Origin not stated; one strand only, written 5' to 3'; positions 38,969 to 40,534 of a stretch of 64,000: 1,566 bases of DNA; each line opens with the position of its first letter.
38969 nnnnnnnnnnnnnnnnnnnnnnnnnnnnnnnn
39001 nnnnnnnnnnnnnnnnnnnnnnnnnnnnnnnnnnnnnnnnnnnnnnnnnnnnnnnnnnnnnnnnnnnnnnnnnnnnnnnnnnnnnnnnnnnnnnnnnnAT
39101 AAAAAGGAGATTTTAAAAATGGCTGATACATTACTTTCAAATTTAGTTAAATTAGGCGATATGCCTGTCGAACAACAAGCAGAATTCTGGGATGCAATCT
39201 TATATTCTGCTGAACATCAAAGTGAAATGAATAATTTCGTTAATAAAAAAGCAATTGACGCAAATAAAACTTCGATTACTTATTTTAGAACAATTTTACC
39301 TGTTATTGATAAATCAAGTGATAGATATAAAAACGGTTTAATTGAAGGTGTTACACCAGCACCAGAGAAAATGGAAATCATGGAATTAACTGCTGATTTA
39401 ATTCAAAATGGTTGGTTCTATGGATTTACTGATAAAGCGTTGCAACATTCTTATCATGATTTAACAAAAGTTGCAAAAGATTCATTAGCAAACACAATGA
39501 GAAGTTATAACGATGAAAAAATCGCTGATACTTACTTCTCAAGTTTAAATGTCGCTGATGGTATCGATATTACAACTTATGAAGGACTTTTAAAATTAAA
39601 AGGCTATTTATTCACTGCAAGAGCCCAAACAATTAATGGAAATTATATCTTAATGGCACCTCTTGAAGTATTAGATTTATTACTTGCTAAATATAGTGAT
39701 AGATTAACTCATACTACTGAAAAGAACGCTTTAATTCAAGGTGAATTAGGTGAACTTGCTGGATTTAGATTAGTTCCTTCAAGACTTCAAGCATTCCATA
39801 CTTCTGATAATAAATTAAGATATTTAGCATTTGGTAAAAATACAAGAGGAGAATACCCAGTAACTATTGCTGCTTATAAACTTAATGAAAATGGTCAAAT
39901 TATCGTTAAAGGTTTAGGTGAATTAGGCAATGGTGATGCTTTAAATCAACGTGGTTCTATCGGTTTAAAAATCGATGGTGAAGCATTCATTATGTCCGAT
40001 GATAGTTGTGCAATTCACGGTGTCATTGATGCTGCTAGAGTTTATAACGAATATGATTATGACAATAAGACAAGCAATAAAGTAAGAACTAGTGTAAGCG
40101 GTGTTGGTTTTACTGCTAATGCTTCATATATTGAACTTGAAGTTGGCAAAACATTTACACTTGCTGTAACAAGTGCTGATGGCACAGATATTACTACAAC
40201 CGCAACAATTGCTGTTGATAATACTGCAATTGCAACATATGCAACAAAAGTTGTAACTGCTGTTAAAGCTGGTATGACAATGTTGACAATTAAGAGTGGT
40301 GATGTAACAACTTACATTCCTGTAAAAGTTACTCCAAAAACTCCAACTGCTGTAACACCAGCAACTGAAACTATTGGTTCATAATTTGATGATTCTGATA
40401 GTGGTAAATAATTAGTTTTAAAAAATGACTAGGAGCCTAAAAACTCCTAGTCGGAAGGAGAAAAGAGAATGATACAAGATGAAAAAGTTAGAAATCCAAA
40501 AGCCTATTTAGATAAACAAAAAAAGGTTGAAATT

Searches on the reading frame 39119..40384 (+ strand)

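Call 45: search_protein_families(library=phrogs, proteins=[window:39119-40384:+], max_evalue=0.001)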
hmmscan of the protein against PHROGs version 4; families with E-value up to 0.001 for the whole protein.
window:39119-40384:+ (421 aa): 1 family
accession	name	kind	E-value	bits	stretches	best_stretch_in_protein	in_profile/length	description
phrog_1357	-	head and packaging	6.3e-08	32.9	1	15-285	29-327/356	major head protein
